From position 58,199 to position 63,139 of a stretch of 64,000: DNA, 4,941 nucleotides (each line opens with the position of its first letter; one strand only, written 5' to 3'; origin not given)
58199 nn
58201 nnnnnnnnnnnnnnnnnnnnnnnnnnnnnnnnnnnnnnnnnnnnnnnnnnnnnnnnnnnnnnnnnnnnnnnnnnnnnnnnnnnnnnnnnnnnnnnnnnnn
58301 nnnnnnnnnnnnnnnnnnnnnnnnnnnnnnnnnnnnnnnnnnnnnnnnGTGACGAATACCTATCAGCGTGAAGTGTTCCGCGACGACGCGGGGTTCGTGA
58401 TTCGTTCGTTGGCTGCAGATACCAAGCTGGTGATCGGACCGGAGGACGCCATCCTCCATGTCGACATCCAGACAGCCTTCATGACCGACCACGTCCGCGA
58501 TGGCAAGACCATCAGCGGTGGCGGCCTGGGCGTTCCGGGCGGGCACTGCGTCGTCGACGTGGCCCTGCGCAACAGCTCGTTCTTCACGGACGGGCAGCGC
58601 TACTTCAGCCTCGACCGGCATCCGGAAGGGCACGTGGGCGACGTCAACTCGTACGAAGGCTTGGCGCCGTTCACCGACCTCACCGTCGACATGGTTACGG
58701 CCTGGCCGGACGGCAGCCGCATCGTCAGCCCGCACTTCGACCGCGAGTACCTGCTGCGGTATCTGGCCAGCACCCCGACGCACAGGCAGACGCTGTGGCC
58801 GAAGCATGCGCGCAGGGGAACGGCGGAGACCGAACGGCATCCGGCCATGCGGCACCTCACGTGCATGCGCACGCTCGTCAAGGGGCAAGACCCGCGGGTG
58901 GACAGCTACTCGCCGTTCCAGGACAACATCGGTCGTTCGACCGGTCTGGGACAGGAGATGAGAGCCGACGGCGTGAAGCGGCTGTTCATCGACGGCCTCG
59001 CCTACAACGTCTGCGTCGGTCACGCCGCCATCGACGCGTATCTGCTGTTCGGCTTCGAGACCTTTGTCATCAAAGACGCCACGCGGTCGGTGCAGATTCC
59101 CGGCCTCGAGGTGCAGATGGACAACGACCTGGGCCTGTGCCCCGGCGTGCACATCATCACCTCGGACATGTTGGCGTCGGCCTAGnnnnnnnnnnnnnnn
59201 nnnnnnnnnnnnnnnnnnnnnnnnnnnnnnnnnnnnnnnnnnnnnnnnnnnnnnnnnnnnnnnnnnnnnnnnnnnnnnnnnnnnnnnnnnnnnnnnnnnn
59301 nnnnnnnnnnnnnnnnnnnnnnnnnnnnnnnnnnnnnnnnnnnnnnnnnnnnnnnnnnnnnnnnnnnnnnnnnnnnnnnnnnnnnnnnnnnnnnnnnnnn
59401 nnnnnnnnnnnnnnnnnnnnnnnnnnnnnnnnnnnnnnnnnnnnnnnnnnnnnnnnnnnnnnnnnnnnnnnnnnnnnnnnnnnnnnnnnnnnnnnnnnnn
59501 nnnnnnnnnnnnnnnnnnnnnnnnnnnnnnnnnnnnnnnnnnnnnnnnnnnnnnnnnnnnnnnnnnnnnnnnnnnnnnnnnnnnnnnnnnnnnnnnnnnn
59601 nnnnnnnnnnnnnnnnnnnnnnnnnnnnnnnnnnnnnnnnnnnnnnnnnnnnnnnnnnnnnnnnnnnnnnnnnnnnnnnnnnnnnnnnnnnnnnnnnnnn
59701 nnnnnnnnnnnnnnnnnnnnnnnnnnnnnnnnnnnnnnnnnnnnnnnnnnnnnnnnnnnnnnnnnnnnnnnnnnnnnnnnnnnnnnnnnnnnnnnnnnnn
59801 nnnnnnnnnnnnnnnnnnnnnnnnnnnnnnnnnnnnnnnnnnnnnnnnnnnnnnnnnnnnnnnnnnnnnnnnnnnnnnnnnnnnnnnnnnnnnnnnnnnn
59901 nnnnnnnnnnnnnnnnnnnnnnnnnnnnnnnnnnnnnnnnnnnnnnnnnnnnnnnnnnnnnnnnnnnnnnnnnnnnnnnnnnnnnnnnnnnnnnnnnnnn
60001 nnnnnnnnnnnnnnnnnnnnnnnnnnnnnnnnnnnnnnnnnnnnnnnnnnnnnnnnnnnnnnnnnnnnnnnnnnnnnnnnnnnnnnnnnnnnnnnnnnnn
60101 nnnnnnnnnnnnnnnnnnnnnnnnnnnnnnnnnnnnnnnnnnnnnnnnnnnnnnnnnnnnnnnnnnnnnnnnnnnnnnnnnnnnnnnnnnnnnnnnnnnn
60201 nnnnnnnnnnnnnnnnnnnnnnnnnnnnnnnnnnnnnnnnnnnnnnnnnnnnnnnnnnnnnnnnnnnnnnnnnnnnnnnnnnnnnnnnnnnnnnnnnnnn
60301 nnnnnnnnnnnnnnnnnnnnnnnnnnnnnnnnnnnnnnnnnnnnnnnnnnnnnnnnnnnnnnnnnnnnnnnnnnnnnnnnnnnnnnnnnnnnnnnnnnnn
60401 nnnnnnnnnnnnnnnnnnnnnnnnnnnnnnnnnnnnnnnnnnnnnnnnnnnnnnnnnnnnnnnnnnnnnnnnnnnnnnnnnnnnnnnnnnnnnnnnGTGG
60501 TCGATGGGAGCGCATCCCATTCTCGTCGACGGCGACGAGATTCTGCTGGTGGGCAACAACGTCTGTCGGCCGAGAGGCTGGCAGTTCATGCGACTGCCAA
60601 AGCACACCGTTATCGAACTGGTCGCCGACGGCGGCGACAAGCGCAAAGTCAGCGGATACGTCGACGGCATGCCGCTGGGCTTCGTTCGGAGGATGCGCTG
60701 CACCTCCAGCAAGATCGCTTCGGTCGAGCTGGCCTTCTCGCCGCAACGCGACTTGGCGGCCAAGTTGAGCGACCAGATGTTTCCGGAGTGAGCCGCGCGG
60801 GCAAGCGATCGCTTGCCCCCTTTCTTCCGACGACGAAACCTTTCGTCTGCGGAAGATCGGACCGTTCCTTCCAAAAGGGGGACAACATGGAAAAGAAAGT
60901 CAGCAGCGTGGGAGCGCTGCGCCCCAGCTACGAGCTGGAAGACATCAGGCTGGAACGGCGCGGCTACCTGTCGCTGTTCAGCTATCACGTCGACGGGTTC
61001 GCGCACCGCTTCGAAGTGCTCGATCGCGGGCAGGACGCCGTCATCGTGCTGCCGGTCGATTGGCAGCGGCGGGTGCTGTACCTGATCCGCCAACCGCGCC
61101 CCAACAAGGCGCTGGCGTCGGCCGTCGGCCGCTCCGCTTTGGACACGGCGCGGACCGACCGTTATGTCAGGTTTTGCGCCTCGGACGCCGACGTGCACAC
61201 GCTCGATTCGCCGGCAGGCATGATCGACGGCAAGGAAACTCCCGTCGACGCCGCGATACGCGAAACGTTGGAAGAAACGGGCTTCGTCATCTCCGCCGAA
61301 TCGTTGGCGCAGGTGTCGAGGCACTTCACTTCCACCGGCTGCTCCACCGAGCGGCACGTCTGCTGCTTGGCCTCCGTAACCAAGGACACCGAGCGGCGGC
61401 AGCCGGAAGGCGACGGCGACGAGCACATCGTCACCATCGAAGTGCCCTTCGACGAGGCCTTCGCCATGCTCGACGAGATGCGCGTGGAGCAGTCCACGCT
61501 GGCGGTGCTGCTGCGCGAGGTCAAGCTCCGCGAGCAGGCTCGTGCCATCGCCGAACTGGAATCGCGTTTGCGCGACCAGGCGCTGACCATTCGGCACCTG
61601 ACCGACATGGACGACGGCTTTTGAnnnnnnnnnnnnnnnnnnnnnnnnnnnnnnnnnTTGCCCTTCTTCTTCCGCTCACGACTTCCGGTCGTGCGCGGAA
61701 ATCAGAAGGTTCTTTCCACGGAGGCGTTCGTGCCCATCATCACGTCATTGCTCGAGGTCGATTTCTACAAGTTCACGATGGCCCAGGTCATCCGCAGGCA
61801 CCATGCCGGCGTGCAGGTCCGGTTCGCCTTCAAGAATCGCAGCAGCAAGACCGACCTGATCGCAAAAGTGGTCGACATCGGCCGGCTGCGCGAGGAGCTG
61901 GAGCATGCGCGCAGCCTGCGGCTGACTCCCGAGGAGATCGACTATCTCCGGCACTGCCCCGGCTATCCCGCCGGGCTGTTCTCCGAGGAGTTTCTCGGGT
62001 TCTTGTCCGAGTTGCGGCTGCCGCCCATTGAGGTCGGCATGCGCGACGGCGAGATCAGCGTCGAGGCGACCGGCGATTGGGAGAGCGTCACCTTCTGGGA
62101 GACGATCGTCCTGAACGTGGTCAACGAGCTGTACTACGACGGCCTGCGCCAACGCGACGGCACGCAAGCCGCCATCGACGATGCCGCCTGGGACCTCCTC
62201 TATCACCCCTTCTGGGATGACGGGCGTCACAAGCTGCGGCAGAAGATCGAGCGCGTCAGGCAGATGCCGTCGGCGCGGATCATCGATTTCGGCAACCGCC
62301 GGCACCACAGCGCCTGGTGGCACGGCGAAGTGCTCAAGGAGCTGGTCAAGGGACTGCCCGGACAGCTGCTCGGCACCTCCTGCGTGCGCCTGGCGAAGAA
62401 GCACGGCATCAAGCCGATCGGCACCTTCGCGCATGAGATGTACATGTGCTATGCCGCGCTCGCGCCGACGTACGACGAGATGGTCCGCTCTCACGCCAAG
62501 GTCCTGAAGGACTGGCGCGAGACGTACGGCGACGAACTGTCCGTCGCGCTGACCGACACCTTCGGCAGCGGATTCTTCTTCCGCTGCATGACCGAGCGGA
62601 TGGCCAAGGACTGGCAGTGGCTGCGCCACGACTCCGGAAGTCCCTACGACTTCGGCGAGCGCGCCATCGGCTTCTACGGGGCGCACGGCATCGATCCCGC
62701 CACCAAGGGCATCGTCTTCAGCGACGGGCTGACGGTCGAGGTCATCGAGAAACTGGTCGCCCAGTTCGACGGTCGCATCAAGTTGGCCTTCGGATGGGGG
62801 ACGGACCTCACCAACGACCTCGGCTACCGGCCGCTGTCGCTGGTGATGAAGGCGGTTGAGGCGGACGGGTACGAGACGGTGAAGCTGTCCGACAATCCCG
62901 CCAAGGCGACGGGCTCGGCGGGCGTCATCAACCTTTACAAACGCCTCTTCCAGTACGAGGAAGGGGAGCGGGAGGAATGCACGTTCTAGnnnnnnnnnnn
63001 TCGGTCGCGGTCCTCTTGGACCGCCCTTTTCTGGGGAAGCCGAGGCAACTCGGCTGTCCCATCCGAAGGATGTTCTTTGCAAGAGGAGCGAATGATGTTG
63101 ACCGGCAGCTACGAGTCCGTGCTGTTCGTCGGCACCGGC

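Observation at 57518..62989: Complete NrtR-headed NAD salvage operon with candidate operator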

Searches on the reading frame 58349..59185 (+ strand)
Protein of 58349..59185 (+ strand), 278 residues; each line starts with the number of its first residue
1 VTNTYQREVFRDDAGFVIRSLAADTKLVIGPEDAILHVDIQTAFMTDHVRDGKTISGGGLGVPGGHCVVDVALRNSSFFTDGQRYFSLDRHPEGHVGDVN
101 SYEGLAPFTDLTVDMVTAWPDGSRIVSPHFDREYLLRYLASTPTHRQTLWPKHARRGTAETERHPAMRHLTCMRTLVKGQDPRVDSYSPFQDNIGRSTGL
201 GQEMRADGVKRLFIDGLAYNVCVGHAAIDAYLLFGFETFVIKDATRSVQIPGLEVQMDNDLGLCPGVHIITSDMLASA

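Call 3: search_protein_families(library=pfam, proteins=[window:58349-59185:+], max_evalue=0.01)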
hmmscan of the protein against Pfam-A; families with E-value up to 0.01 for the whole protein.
window:58349-59185:+ (278 aa): 1 family
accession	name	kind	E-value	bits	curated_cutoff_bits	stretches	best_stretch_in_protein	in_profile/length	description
PF00857.26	Isochorismatase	-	3.5e-08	34.2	27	1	150-248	65-151/175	Isochorismatase domain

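Call 4: search_protein_families(library=ncbifam, proteins=[window:58349-59185:+], max_evalue=0.01)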
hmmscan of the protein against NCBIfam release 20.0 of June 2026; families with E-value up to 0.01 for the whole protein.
window:58349-59185:+ (278 aa): 3 families
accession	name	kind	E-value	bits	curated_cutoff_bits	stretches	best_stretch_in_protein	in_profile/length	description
NF008623.0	PRK11609.1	equivalog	1.3e-21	77.4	174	1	146-251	79-184/213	bifunctional nicotinamidase/pyrazinamidase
NF041461.1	C_hydro_YcaC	equivalog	0.00073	19.1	310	1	202-246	95-138/201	isochorismate family cysteine hydrolase YcaC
TIGR03614.1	RutB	equivalog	0.0009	18.9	377.95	1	198-247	140-188/226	pyrimidine utilization protein B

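Call 41: search_solved_structures(query=window:58349-59185:+, max_evalue=0.01, show_alignments=2)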
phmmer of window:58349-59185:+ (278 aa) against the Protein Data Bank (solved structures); distinct sequences matched with E-value up to 0.01: 6.
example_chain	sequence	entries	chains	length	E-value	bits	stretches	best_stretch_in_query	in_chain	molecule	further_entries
9u8m_A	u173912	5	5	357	7.6e-19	71.2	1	26-272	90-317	nicotinamidase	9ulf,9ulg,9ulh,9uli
2wt9_A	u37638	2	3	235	3.8e-17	65.7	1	147-256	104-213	NICOTINAMIDASE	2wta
3r2j_A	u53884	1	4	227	4.9e-14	55.5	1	149-249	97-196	Alpha/beta-hydrolase-like protein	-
29iv_A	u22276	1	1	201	3e-12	49.6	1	147-256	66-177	nicotinamidase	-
1ilw_A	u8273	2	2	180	9.1e-09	38.2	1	149-250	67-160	180 aa long hypothetical Pyrazinamidase/nicotinamidase | 180aa long hypothetical Pyrazinamidase/Nicotinamidase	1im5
3pl1_A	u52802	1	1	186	0.00013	24.6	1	139-249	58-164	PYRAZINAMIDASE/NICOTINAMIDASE PNCA (PZase)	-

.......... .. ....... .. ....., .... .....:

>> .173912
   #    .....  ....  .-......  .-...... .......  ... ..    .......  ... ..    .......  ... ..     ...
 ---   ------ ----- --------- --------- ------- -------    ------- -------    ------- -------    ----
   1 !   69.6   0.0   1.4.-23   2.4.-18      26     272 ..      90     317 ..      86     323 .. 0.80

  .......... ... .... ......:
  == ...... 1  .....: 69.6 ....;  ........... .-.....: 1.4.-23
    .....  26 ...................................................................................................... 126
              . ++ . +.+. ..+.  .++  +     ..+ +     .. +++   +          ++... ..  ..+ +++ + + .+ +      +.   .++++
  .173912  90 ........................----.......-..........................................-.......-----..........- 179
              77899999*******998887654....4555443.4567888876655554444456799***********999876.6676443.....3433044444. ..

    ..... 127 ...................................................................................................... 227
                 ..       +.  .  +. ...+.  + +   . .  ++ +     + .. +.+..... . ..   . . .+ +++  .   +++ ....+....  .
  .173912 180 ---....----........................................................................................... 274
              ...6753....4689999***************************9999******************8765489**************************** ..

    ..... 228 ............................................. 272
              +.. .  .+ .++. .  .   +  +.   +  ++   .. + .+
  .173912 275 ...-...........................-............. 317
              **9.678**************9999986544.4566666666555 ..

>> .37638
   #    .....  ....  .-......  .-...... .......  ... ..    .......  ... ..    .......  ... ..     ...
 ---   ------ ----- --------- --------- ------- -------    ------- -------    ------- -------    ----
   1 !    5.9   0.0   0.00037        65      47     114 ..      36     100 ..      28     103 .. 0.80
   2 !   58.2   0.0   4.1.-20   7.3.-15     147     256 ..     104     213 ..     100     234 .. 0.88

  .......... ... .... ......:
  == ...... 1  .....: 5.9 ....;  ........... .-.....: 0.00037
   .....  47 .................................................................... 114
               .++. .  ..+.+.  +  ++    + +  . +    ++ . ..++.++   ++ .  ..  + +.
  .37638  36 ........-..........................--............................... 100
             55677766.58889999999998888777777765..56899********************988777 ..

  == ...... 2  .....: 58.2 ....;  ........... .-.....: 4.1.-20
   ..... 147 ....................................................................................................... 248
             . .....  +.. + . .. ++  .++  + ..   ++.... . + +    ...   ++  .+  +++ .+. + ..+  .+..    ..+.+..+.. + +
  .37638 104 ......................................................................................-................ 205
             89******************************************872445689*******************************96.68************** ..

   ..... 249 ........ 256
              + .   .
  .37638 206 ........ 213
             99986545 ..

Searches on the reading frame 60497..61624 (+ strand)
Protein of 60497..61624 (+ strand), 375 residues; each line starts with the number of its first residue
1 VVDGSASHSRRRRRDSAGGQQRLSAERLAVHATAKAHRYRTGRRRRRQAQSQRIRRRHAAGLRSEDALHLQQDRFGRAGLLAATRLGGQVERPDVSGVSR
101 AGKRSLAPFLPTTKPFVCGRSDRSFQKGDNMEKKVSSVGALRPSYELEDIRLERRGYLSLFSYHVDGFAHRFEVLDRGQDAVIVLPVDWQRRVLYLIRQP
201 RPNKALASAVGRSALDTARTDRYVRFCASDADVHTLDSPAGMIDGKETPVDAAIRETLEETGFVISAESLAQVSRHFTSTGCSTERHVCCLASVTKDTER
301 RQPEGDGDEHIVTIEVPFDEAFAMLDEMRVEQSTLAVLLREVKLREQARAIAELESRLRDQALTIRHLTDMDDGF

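Call 3: search_protein_families(library=pfam, proteins=[window:60497-61624:+], max_evalue=0.01)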
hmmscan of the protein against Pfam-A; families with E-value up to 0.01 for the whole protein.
window:60497-61624:+ (375 aa): 1 family
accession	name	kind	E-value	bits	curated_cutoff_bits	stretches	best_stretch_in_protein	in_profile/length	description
PF00293.34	NUDIX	-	4.2e-11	43.4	21.1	1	236-327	31-122/134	NUDIX domain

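Call 4: search_protein_families(library=ncbifam, proteins=[window:60497-61624:+], max_evalue=0.01)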
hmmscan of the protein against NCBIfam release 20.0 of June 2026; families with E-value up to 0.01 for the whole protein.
window:60497-61624:+ (375 aa): 9 families
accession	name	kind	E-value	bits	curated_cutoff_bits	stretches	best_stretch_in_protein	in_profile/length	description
TIGR00052.1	TIGR00052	subfamily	7e-15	55.1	79.55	1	168-339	34-183/188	nudix-type nucleoside diphosphatase, YffH/AdpP family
NF011585.0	PRK15009.1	equivalog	2.7e-09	37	234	1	222-341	67-183/191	GDP-mannose pyrophosphatase NudK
NF008736.0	PRK11762.1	equivalog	2.4e-07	30.5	169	1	228-333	68-168/186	ADP compounds hydrolase NudE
NF008003.0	PRK10729.1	equivalog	1.5e-06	27.6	248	1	235-347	91-202/210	ADP-ribose diphosphatase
NF041652.1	Nud_hyd_Dein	equivalog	0.0004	20.7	200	1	238-268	47-77/152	Nudix hydrolase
NF001938.0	PRK00714.1-5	equivalog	0.0021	17.5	116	1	230-274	41-84/172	RNA pyrophosphohydrolase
NF008044.0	PRK10776.1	equivalog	0.0026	17.6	148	1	230-276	26-73/130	8-oxo-dGTP diphosphatase MutT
NF006961.0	PRK09438.1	equivalog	0.0044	16.5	103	1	238-271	36-69/151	dihydroneopterin triphosphate diphosphatase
TIGR02705.1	nudix_YtkD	equivalog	0.0096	15.5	154.4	0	236-266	47-77/156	RNA deprotection pyrophosphohydrolase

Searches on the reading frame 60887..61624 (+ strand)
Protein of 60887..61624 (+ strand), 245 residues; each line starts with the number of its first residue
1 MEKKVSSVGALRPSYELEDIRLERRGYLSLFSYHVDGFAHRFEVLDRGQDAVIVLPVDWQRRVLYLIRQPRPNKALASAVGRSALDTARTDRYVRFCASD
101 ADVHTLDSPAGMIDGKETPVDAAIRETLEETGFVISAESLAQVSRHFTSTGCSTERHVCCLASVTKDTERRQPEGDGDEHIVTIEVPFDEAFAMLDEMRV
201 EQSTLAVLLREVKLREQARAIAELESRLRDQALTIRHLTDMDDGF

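Call 64: search_solved_structures(query=window:60887-61624:+, max_evalue=0.01, show_alignments=1)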
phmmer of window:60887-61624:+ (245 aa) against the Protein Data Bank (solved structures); distinct sequences matched with E-value up to 0.01: 29.
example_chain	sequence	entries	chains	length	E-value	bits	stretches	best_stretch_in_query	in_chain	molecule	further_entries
3o52_A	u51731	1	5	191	1.2e-06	31.8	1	105-209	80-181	GDP-mannose pyrophosphatase nudK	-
1viu_A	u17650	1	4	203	1.3e-06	31.6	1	105-210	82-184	ADP-ribose pyrophosphatase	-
3o6z_A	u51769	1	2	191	1.5e-06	31.4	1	105-209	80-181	GDP-mannose pyrophosphatase nudK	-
3o61_A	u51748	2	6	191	5.1e-06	29.7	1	101-209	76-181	GDP-mannose pyrophosphatase nudK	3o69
9jax_E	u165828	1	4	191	1.3e-05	28.4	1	105-218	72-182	ADP-ribose pyrophosphatase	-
8wv3_A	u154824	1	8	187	1.4e-05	28.3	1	105-218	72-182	ADP-ribose pyrophosphatase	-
1v8i_A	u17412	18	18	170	1.8e-05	27.9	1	93-193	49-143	ADP-ribose pyrophosphatase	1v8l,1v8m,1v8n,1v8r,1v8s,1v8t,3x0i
3ac9_A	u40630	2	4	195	2.3e-05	27.6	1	104-203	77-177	ADP-sugar pyrophosphatase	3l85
3aca_A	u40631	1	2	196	2.4e-05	27.5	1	104-203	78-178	ADP-sugar pyrophosphatase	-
8zr8_A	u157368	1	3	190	2.4e-05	27.5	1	105-218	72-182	Methanol dehydrogenase activator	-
3bm4_A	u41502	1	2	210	2.6e-05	27.4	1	104-203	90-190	ADP-sugar pyrophosphatase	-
2dsc_A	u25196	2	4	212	2.7e-05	27.3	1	104-203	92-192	ADP-sugar pyrophosphatase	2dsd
5qj4_A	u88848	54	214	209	2.7e-05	27.3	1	104-203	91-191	ADP-sugar pyrophosphatase | NUDT5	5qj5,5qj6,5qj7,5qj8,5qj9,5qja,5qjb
5nqr_A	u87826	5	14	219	2.9e-05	27.3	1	104-203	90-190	ADP-sugar pyrophosphatase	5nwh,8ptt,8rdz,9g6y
9q0n_E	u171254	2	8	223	3e-05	27.2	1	104-203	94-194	ADP-sugar pyrophosphatase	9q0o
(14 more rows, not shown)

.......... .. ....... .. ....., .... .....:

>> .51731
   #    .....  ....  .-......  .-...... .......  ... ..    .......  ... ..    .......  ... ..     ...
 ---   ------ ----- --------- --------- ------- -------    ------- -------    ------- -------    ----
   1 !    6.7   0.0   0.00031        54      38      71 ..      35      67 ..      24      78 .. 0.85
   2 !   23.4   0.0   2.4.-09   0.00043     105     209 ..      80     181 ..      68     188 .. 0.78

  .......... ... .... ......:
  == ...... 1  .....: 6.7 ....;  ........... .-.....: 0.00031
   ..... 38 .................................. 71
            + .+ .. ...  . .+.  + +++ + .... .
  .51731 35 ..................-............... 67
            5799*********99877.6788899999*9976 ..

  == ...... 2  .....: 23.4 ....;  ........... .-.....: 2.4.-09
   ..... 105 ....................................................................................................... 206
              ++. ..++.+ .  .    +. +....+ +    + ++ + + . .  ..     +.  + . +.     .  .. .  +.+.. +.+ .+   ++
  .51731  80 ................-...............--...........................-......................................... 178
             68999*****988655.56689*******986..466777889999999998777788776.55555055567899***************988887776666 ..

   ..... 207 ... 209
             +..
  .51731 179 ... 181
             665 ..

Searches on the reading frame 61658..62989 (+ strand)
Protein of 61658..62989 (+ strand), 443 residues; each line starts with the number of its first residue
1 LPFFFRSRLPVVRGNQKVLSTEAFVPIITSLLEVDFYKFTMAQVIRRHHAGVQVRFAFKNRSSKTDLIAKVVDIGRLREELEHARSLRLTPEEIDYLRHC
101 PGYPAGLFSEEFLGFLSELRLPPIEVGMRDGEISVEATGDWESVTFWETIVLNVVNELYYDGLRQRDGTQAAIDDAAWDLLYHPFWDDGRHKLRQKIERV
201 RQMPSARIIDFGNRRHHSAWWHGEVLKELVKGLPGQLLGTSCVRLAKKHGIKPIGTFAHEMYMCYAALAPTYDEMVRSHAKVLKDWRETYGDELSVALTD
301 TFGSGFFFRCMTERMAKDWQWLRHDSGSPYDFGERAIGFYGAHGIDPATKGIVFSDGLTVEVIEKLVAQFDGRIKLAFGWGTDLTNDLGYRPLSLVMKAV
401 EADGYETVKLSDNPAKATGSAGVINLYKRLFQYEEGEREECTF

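Call 3: search_protein_families(library=pfam, proteins=[window:61658-62989:+], max_evalue=0.01)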
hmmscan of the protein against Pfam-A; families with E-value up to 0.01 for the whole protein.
window:61658-62989:+ (443 aa): 2 families
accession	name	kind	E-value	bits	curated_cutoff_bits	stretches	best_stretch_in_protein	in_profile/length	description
PF04095.22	NAPRTase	-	1.2e-45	156.6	20.8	1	207-434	2-238/239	Nicotinate phosphoribosyltransferase (NAPRTase) family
PF17767.7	NAPRTase_N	-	9.2e-25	87.8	32.6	1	32-156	1-125/125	Nicotinate phosphoribosyltransferase (NAPRTase) N-terminal domain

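Call 4: search_protein_families(library=ncbifam, proteins=[window:61658-62989:+], max_evalue=0.01)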
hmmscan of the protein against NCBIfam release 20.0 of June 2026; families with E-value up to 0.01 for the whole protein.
window:61658-62989:+ (443 aa): 8 families
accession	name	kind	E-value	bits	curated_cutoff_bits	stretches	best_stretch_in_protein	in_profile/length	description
NF003704.0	PRK05321.1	subfamily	8.5e-120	400.4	379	1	25-436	7-394/398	nicotinate phosphoribosyltransferase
TIGR01514.1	NAPRTase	equivalog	1.5e-89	300.8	269.55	1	27-429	1-393/399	nicotinate phosphoribosyltransferase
TIGR01513.1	NAPRTase_put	equivalog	9.9e-17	61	297.4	2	199-418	137-344/452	nicotinate phosphoribosyltransferase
NF006695.0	PRK09243.1-2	equivalog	1.9e-15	56.5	469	2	198-418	142-355/480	nicotinate phosphoribosyltransferase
NF006696.0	PRK09243.1-3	equivalog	3.4e-12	45.8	503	2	199-423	148-358/451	nicotinate phosphoribosyltransferase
NF009131.0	PRK12484.1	equivalog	1.3e-11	43.9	330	2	196-419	139-349/455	nicotinate phosphoribosyltransferase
NF006697.0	PRK09243.1-4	equivalog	7.9e-07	28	776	1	196-429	142-366/488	nicotinate phosphoribosyltransferase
NF006694.0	PRK09243.1-1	equivalog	4.4e-05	22.3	663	0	198-427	143-363/485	nicotinate phosphoribosyltransferase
